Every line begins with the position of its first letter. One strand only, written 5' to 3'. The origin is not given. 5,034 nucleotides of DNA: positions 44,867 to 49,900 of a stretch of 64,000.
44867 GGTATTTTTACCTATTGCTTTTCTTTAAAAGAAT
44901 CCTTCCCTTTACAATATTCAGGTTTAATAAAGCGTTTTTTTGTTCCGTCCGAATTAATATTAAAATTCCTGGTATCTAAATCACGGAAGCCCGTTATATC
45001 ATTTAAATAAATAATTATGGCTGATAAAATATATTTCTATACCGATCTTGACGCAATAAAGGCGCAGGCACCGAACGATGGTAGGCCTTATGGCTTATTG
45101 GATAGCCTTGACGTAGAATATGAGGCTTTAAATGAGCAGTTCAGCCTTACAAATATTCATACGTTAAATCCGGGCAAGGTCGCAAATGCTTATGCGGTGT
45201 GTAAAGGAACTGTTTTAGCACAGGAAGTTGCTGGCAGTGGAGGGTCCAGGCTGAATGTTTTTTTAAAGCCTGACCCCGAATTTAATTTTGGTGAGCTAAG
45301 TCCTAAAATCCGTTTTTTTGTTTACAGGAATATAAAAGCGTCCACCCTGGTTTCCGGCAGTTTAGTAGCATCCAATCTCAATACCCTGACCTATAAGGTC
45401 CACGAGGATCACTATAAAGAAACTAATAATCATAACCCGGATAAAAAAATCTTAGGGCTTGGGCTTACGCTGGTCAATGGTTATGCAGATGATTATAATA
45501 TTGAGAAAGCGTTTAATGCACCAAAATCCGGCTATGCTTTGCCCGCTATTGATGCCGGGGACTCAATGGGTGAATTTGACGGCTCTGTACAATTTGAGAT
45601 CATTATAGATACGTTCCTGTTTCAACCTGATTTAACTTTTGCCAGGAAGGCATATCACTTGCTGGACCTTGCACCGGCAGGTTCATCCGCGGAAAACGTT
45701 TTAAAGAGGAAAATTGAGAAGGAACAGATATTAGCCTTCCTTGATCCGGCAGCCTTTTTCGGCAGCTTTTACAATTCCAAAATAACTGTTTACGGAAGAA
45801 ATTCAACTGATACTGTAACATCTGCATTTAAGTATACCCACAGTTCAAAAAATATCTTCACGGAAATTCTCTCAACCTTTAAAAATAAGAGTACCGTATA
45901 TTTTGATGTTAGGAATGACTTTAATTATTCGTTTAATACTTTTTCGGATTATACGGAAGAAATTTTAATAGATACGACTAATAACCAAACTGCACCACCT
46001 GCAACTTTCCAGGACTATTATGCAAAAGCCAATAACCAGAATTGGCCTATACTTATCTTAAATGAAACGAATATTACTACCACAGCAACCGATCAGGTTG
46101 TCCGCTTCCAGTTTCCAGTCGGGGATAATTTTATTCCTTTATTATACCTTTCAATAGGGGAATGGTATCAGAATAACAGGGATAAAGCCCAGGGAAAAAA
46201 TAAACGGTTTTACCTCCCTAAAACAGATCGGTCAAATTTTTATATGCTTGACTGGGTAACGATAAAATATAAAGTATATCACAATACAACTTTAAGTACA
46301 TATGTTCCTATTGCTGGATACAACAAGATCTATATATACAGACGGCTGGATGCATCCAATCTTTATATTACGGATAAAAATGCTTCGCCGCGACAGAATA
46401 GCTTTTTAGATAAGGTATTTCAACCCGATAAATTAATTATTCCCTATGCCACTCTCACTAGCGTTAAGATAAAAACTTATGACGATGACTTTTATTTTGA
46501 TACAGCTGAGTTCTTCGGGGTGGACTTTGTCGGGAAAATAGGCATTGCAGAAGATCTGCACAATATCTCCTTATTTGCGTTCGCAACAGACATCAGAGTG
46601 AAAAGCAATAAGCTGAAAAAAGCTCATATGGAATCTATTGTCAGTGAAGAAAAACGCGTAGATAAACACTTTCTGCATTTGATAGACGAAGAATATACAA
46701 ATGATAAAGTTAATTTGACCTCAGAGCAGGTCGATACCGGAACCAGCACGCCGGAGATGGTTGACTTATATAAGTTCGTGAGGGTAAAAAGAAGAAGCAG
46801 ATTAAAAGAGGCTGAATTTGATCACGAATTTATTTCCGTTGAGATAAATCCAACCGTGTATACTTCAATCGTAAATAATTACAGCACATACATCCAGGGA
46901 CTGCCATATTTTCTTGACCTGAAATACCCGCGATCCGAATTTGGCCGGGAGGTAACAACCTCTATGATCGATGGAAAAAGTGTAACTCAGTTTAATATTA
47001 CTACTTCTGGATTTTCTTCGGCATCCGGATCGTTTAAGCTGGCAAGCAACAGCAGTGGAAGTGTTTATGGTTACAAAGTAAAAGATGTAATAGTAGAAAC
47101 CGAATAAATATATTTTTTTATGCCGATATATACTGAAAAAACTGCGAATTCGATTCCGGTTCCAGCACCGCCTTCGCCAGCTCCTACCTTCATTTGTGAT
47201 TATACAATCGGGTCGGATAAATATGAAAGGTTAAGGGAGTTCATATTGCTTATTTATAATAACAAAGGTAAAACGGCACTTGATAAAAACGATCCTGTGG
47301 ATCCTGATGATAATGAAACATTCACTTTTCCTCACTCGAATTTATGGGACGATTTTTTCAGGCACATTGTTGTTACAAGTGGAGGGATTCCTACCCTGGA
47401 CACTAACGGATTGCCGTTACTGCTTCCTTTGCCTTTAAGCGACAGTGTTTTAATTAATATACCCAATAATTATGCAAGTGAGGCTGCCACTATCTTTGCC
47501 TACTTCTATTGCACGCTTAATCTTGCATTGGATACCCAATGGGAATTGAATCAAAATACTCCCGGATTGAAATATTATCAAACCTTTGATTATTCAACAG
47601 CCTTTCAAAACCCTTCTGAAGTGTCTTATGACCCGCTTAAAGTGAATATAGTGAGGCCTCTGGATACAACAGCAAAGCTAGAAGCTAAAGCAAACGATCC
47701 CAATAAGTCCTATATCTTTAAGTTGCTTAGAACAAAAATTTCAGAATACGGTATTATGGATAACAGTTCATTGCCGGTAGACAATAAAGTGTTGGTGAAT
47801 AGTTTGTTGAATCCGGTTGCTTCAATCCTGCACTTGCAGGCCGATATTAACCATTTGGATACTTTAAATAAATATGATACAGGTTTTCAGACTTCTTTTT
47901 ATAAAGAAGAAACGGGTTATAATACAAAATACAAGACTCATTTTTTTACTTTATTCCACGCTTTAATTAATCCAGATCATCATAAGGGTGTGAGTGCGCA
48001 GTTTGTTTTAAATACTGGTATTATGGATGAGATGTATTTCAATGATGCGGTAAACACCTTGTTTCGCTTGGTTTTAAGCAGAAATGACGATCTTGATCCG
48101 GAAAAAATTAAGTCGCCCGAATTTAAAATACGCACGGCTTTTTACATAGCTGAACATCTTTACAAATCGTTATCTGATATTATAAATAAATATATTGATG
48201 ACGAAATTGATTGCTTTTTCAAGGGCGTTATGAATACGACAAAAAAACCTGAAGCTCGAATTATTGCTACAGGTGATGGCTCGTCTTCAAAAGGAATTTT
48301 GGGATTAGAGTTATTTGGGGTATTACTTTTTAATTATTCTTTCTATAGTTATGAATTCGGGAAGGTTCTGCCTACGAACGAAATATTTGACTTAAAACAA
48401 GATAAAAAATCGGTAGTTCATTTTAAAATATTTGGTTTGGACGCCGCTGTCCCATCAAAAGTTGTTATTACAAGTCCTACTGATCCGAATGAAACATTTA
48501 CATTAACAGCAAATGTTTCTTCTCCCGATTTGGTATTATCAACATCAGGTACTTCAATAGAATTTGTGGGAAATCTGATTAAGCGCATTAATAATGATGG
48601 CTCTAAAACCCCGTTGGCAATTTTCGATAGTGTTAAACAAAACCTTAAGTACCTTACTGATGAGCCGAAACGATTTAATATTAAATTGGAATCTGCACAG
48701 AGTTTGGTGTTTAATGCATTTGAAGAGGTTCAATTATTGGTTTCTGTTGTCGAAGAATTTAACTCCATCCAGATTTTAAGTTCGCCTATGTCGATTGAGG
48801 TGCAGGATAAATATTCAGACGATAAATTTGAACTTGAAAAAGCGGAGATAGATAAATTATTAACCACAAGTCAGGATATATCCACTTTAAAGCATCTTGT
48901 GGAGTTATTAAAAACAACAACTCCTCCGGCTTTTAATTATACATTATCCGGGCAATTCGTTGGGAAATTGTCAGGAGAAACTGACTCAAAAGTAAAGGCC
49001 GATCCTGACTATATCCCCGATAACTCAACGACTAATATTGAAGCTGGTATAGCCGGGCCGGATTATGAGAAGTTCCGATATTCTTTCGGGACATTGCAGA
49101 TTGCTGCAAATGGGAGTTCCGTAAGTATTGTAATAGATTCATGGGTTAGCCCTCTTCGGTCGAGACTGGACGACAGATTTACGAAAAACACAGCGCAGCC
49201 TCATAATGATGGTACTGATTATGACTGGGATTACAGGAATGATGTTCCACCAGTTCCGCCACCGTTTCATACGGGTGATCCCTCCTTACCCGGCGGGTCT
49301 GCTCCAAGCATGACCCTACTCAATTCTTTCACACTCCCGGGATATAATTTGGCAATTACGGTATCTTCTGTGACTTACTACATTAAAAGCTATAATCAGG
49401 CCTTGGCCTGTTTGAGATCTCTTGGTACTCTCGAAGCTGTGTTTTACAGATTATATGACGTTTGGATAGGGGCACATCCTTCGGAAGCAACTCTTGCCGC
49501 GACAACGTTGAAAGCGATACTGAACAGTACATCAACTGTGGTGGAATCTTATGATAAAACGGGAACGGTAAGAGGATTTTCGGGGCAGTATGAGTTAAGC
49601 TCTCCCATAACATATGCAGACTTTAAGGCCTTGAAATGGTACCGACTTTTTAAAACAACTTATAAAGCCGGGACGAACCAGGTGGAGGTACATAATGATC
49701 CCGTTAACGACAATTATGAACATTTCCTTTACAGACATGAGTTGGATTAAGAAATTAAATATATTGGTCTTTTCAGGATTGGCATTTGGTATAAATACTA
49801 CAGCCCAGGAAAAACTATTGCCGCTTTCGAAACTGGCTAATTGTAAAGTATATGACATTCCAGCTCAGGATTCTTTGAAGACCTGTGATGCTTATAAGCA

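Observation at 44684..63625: AT-rich, terminator-bounded five-gene operon of giant uncharacterisable proteins: candidate novel system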

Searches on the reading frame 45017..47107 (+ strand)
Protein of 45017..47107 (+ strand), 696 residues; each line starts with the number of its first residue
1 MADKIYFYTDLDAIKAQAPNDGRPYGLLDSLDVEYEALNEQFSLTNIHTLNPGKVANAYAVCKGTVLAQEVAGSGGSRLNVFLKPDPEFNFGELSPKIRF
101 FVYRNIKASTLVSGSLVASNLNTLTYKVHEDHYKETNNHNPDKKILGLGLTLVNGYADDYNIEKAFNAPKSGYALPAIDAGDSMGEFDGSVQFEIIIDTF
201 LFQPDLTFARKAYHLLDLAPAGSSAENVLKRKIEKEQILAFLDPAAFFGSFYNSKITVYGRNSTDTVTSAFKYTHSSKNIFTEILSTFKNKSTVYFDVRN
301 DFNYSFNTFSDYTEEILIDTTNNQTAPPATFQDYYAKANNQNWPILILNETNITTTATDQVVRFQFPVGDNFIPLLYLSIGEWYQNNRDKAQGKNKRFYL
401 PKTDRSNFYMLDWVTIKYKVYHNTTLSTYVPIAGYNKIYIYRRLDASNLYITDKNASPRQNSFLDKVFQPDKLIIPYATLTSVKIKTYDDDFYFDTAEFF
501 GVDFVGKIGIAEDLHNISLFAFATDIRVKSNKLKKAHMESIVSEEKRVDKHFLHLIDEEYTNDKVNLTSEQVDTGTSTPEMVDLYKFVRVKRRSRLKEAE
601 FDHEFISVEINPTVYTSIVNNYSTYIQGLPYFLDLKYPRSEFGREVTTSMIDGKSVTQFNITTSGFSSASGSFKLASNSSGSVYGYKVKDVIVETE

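Call 4: search_protein_families(library=pfam, proteins=[window:45017-47107:+], max_evalue=0.1)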
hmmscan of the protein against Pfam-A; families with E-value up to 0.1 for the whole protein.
window:45017-47107:+ (696 aa): 0 families

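Call 5: search_protein_families(library=phrogs, proteins=[window:45017-47107:+], max_evalue=0.1)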
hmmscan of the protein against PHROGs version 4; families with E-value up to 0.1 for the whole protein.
window:45017-47107:+ (696 aa): 0 families

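Call 6: search_protein_families(library=ncbifam, proteins=[window:45017-47107:+], max_evalue=0.1)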
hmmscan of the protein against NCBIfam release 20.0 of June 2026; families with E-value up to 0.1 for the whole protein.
window:45017-47107:+ (696 aa): 0 families

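Call 7: search_protein_families(library=padloc, proteins=[window:45017-47107:+], max_evalue=0.1)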
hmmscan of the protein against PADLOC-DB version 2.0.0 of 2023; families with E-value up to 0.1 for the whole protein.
window:45017-47107:+ (696 aa): 0 families

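Call 43: search_solved_structures(query=A3, max_evalue=1)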
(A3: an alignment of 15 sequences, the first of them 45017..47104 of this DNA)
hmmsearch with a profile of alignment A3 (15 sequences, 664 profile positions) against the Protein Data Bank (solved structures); distinct sequences matched with E-value up to 1: 0.
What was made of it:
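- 45017..47107 (+): g1, 696 aa: conserved upstream component. Its ~520-aa domain is the type Pfam calls PA0049_N in homologues. Invariant residues include Cys62, Gln69, Arg210, Glu236 and Asp243. No library or PDB hit (calls 4-7, 43).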

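Call 54: find_homologous_proteins(query=window:45017-47104:+)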
Query window:45017-47104:+ (696 aa): 3 proteins with E <= 0.001 among 8000 candidates.
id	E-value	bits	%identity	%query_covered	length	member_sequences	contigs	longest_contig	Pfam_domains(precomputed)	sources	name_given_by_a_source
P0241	0.0e+0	1565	100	100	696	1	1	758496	-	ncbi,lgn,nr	ncbi:MAG: hypothetical protein JWO09_2290 [Bacteroidetes bacterium]|nr:hypothetical protein [Bactero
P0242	3.5e-33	133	27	75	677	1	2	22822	-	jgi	jgi:hypothetical protein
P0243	1.6e-14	71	24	60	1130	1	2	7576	PF27118.1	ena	-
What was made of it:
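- Tried and rejected: Word-index homologue search for g1: returned only 3 proteins (call 54), so g1 could not be modelled with a useful alignment.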

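Call 56: search_protein_families(library=pfam, proteins=[P0243, P0242], max_evalue=0.01)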
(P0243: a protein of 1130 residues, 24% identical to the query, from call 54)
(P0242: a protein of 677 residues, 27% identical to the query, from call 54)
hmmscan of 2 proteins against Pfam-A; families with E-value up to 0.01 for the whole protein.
P0243 (1130 aa): 2 families
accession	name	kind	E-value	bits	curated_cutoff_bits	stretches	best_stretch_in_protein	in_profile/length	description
PF01470.22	Peptidase_C15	-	0.00092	19.7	22.7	0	809-917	1-90/204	Pyroglutamyl peptidase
PF15570.11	Imm43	-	0.0014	18.8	25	0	264-292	47-75/211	Immunity protein 43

P0242 (677 aa): 1 family
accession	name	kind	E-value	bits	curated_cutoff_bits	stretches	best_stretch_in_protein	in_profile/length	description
PF14814.11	UB2H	-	0.0085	16.6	27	0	186-237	4-55/85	Bifunctional transglycosylase second domain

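Call 104: search_dna_similar(query=window:45017-47104:+, collection=plasmids, mode=protein, max_evalue=0.001)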
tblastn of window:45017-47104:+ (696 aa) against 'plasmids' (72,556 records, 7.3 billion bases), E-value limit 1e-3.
Records with a match: 1; places in all: 1; records where one place covers at least 80% of the query: 0.
Best place of each record, by identity: <60% 1.
By first word of the organism name: Chryseobacterium 1.
By predicted mobility (MOB-suite, as given by PLSDB): mobilizable 1.
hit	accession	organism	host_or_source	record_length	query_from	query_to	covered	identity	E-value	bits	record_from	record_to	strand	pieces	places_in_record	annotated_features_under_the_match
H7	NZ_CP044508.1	Chryseobacterium sp.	Silurus asotus,Whole genome ...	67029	57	307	36%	29.8%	1e-11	76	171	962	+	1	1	hypothetical protein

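Call 105: get_annotated_region(hit=H7, flank=15000)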
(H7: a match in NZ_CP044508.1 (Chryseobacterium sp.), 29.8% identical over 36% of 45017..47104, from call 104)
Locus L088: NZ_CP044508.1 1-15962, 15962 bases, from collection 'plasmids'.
description: Chryseobacterium sp. strain SNU WT7 plasmid unnamed1, complete sequence
organism: Chryseobacterium sp. (NCBI taxid 1871047)
taxonomy: Bacteria; Bacteroidota; Flavobacteriia; Flavobacteriales; Weeksellaceae; Chryseobacterium; Chryseobacterium sp.
host: -; source: Silurus asotus,Whole genome sequence,liver; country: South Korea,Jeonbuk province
typing (MOB-suite, as given by PLSDB): mobilizable; relaxase MOBB
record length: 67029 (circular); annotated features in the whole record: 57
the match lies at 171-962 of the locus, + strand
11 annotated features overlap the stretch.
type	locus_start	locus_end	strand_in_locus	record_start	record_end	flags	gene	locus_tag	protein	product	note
CDS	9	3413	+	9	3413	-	-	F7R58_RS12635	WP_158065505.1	hypothetical protein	-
CDS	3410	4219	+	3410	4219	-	-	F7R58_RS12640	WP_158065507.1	hypothetical protein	-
CDS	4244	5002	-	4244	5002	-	-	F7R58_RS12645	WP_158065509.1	hypothetical protein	-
CDS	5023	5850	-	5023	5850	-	-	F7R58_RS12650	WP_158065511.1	hypothetical protein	-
CDS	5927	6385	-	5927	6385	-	-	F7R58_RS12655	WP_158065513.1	hypothetical protein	-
CDS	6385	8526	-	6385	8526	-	-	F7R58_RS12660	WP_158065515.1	hypothetical protein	-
CDS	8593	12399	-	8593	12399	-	-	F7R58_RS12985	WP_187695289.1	hypothetical protein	-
CDS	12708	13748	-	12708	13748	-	-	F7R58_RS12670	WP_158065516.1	patatin-like phospholipase family protein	GO:0006629 - lipid metabolic process [Evidence IEA]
CDS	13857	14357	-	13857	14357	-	-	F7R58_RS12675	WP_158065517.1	M15 family metallopeptidase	-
CDS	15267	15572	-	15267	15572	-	-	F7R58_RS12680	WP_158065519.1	hypothetical protein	-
CDS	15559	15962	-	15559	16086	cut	-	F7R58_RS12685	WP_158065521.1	hypothetical protein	-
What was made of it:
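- A g1-like protein sits on a mobilisable Chryseobacterium plasmid (calls 104, 105).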

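Call 108: search_protein_families(library=pfam, proteins=[L088:9-3413:+, L088:3410-4219:+, L088:8593-12399:-, L088:6385-8526:-], max_evalue=0.01)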
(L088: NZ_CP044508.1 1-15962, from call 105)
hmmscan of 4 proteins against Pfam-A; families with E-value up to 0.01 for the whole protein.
L088:9-3413:+ (1134 aa): 1 family
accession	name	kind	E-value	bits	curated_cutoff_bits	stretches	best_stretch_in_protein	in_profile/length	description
PF18958.6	DUF5700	-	0.0038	17.1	25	0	996-1089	77-160/283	Putative zinc dependent peptidase (DUF5700)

L088:3410-4219:+ (269 aa): 0 families

L088:8593-12399:- (1268 aa): 0 families

L088:6385-8526:- (713 aa): 1 family
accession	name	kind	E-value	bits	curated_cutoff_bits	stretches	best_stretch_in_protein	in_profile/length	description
PF05337.16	CSF-1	-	0.0076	16.8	25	0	512-577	70-136/140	Macrophage colony stimulating factor-1 (CSF-1)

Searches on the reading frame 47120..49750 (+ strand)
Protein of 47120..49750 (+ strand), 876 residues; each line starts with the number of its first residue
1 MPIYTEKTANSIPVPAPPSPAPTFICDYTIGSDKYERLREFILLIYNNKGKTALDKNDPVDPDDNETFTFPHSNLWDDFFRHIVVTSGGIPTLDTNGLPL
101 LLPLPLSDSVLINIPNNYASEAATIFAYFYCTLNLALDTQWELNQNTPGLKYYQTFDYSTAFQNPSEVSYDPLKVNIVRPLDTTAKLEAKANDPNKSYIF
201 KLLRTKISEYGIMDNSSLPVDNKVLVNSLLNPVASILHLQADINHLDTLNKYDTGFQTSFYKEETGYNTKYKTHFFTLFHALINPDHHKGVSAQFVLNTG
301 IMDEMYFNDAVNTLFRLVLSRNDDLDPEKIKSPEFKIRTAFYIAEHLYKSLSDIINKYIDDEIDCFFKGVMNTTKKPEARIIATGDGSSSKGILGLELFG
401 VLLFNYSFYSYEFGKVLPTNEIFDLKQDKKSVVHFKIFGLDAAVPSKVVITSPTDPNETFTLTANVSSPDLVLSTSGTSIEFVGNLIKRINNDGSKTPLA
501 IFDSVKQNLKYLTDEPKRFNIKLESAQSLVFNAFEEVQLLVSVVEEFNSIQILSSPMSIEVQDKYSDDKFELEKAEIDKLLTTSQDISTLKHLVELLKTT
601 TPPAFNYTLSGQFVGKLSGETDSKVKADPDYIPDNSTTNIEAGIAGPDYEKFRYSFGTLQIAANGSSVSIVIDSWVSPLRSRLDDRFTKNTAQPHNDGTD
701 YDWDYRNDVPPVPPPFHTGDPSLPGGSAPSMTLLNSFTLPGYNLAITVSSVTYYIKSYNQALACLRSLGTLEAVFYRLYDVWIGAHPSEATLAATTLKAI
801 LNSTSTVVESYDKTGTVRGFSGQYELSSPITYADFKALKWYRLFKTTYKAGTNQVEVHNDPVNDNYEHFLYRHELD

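Call 4: search_protein_families(library=pfam, proteins=[window:47120-49750:+], max_evalue=0.1)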
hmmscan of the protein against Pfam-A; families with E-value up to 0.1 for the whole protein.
window:47120-49750:+ (876 aa): 1 family
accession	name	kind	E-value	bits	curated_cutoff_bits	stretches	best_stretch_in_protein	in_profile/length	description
PF23396.1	DUF7103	-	0.026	15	27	1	367-411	44-88/159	Family of unknown function (DUF7103)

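Call 5: search_protein_families(library=phrogs, proteins=[window:47120-49750:+], max_evalue=0.1)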
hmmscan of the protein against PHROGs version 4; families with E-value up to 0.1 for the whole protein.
window:47120-49750:+ (876 aa): 0 families

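Call 6: search_protein_families(library=ncbifam, proteins=[window:47120-49750:+], max_evalue=0.1)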
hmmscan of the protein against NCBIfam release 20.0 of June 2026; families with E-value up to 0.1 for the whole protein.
window:47120-49750:+ (876 aa): 1 family
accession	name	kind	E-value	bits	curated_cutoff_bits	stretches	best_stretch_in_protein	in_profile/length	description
TIGR03379.1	glycerol3P_GlpC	equivalog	0.0069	15.2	279.9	1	192-284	80-173/397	anaerobic glycerol-3-phosphate dehydrogenase subunit GlpC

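Call 7: search_protein_families(library=padloc, proteins=[window:47120-49750:+], max_evalue=0.1)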
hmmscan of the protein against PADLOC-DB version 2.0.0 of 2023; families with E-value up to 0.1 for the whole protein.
window:47120-49750:+ (876 aa): 0 families

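Call 92: search_solved_structures(query=A8, max_evalue=1)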
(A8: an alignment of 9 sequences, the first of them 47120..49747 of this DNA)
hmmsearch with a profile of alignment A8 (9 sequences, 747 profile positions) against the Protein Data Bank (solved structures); distinct sequences matched with E-value up to 1: 0.
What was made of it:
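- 47120..49750 (+): g2, 876 aa: fast-evolving partner of g1; a separate gene or fused C-terminally to g1 in other loci. No PDB hit (call 92).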
